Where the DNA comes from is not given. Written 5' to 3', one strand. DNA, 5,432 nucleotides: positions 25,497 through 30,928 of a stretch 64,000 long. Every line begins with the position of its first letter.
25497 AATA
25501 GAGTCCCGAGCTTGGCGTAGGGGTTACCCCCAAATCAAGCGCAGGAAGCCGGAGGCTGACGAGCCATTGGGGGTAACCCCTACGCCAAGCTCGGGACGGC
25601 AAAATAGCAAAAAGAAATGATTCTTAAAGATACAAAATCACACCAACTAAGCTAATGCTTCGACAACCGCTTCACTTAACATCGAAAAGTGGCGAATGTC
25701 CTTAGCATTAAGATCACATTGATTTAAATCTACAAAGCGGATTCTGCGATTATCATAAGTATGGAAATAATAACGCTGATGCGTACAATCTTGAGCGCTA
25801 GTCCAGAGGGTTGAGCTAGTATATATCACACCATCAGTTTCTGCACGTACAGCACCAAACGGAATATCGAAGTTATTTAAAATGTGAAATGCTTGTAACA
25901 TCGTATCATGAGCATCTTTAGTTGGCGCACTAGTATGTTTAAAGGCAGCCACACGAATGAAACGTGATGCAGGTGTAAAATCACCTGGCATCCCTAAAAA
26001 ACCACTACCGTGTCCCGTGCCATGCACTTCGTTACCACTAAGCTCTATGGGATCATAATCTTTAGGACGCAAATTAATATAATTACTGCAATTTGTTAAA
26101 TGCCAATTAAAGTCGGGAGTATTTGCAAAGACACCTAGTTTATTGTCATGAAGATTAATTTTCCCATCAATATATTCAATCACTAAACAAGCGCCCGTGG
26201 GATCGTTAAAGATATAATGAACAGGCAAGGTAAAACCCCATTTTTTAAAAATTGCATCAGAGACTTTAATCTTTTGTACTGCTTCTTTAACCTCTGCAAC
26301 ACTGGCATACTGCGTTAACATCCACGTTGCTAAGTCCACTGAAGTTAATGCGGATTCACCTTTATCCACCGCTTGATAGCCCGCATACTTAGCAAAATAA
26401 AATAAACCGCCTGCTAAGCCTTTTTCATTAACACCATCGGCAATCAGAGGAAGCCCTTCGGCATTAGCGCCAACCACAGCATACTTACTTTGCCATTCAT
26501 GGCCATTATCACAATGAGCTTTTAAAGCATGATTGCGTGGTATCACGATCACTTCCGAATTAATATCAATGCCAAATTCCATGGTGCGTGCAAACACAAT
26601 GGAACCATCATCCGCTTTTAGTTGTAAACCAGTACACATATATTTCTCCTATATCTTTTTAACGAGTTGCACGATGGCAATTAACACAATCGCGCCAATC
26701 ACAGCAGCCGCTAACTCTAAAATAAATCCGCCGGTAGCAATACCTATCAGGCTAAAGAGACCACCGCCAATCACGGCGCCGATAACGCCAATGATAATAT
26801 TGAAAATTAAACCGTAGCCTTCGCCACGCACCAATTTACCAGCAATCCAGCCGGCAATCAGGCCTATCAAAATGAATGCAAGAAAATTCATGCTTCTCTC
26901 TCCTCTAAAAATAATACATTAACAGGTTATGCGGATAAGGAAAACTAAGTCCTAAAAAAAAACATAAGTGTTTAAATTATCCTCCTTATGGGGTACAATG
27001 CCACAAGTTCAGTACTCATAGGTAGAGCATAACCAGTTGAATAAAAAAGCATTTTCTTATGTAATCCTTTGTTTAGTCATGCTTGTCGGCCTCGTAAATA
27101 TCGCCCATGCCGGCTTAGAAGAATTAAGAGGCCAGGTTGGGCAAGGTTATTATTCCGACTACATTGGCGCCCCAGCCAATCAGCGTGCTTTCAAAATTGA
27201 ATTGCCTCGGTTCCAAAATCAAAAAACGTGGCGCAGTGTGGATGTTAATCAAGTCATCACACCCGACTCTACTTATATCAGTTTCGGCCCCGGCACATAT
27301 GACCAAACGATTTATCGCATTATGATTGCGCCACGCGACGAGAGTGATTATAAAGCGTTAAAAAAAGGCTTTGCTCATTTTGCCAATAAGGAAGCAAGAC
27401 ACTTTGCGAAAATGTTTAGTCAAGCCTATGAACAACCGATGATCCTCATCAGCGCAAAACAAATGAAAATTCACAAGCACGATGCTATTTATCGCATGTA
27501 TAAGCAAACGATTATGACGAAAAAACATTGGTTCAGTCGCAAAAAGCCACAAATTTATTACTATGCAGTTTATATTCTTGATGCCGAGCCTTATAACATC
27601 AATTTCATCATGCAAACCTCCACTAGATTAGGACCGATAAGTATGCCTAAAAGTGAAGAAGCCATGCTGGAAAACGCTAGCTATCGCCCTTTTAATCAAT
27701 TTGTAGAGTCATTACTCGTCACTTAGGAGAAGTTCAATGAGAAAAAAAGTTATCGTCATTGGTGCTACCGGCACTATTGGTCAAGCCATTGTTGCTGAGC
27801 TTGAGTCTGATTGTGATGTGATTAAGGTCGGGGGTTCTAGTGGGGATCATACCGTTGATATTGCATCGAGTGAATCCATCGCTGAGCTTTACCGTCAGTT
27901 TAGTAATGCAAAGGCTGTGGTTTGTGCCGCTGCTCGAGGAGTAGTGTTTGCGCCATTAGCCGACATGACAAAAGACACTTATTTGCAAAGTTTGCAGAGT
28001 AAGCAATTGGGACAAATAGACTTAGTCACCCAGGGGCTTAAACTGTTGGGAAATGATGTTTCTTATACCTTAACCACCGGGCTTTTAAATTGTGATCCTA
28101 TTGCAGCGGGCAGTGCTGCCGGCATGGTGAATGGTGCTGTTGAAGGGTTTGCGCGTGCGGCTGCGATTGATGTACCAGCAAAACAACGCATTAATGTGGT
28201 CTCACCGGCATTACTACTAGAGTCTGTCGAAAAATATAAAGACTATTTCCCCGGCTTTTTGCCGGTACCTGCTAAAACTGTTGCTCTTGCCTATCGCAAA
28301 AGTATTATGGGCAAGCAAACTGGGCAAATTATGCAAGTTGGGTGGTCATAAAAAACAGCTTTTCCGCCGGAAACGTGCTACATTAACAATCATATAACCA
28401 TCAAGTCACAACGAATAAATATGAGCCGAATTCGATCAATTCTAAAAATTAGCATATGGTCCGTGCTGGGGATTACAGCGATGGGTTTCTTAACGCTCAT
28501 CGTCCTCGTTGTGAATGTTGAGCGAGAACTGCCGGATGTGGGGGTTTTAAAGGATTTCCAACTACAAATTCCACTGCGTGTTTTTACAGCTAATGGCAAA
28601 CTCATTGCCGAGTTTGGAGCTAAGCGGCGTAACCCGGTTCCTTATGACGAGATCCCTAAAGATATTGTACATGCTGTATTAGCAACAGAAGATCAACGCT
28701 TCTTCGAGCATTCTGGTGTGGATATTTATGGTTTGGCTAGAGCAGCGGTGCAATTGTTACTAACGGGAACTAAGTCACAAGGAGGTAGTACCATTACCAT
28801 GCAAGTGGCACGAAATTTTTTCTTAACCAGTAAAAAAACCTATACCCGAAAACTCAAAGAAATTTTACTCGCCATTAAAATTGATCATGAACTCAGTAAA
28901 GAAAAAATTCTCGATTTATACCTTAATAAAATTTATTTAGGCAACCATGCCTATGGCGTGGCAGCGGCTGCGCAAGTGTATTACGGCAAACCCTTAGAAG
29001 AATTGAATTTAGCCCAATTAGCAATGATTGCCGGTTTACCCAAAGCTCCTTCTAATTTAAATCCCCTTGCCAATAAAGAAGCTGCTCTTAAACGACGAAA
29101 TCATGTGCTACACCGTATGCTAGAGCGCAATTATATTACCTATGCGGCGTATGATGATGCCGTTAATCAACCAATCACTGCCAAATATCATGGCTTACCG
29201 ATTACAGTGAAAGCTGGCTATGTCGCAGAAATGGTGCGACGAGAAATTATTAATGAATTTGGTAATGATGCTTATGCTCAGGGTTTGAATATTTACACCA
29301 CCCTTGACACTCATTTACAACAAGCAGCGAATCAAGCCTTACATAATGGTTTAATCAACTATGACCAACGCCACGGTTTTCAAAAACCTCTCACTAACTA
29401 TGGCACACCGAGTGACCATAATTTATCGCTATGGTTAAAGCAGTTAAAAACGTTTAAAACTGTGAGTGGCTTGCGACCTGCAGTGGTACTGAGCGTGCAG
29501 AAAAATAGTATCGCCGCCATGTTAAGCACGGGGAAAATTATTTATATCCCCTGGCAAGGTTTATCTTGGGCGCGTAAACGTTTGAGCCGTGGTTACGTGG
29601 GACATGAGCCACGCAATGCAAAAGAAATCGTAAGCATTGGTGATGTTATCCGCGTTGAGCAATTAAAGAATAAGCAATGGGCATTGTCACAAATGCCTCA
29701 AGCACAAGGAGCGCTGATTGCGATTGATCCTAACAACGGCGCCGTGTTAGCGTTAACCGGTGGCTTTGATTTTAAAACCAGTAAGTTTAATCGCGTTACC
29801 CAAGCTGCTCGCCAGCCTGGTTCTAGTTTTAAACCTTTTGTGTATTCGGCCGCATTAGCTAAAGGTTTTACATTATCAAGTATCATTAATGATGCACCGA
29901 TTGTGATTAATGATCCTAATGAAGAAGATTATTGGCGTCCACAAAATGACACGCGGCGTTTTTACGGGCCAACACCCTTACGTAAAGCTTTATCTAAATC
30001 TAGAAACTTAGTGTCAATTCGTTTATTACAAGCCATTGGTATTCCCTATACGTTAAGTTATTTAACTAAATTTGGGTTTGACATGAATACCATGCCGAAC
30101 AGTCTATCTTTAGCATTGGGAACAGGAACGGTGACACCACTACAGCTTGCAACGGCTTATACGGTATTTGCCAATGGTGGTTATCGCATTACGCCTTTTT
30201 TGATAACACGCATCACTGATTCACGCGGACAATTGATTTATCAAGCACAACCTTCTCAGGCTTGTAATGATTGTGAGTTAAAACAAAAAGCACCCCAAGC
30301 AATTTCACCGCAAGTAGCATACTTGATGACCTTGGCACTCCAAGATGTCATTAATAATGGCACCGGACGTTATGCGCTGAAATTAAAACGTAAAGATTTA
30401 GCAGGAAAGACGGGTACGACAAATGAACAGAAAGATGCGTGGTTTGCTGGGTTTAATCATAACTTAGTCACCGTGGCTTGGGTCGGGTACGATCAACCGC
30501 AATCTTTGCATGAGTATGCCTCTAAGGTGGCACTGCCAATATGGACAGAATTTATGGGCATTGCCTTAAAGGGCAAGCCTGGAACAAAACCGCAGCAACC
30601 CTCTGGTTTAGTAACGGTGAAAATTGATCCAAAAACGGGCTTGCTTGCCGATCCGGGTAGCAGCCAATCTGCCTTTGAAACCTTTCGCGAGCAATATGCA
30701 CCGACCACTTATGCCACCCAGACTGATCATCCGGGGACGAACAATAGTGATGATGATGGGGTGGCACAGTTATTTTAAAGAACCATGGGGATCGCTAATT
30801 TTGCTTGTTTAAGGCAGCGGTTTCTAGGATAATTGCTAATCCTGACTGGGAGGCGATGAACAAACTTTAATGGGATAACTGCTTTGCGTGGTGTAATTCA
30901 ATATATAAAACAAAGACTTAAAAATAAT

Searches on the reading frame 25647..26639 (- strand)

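Call 35: search_protein_families(library=ncbifam, proteins=[window:25647-26639:-], max_evalue=0.00001)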
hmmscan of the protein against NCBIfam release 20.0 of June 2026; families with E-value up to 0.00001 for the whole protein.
window:25647-26639:- (330 aa): 2 families
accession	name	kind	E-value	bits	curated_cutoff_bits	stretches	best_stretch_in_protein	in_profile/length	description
NF058572.1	PenVAmdYxeL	equivalog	4e-79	266.2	600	1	1-329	1-327/328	penicillin V amidase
NF038245.1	bile_salt_hydro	equivalog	6.9e-71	239.1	350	1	1-315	1-312/314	choloylglycine hydrolase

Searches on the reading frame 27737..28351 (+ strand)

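Call 60: search_protein_families(library=ncbifam, proteins=[window:27737-28351:+], max_evalue=0.00001)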
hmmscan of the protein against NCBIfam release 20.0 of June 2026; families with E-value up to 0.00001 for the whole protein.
window:27737-28351:+ (204 aa): 2 families
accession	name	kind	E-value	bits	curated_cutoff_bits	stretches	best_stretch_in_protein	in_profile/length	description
NF005754.0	PRK07578.1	equivalog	4.3e-73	245.4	167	1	3-202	1-199/200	short chain dehydrogenase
NF005449.0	PRK07041.1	equivalog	2.7e-15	56.9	257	1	4-160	26-178/240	SDR family oxidoreductase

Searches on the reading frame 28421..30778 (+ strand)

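Call 35: search_protein_families(library=ncbifam, proteins=[window:28421-30778:+], max_evalue=0.00001)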
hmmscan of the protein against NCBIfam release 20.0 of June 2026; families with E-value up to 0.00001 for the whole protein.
window:28421-30778:+ (785 aa): 16 families
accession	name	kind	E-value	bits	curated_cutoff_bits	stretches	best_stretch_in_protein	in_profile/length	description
NF008643.0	PRK11636.1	equivalog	5.7e-232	772.5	1263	2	21-620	17-617/850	peptidoglycan glycosyltransferase/peptidoglycan DD-transpeptidase MrcA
TIGR02074.1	PBP_1a_fam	subfamily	2.6e-188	627.2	508.75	1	69-717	1-534/535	PBP1A family penicillin-binding protein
NF051885.1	tranpepglycosPbpC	equivalog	7.8e-142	474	900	2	8-311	13-314/632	multimodular transpeptidase-transglycosylase PbpC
TIGR02071.1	PBP_1b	equivalog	4.2e-130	435.2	717.75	2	42-317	116-398/729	penicillin-binding protein 1B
NF007061.0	PRK09506.1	equivalog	4e-107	359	1120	2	68-315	209-460/825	bifunctional glycosyl transferase/transpeptidase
NF011423.0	PRK14850.1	equivalog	2.4e-100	337.1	1275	2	66-317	153-408/764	penicillin-binding protein 1b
TIGR02073.1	PBP_1c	equivalog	4.5e-100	336.3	494.2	2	67-309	30-262/728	penicillin-binding protein 1C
NF038272.1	strep_PBP1A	exception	3.4e-89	299.9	1075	2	8-303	8-308/658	penicillin-binding protein PBP1A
NF038276.1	strep_PBP2A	exception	2.6e-87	293.7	1100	2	60-306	86-335/716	penicillin-binding protein PBP2A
NF008414.0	PRK11240.1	equivalog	7.9e-60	202.8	1121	2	69-305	63-286/774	peptidoglycan glycosyltransferase PbpC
NF038274.1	strep_PBP1B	exception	3.9e-57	194.1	1225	2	20-252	33-278/745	penicillin-binding protein PBP1B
TIGR02070.1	mono_pep_trsgly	equivalog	3.9e-37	127.9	182.65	1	70-233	55-218/224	monofunctional biosynthetic peptidoglycan transglycosylase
NF010008.0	PRK13481.1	equivalog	4.5e-36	124.5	270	1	71-250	81-266/269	glycosyltransferase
TIGR03423.1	pbp2_mrdA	equivalog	9.5e-30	103.7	455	2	562-668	426-527/593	penicillin-binding protein 2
TIGR02214.1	spoVD_pbp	equivalog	1.4e-12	46.8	688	1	568-713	405-552/636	stage V sporulation protein D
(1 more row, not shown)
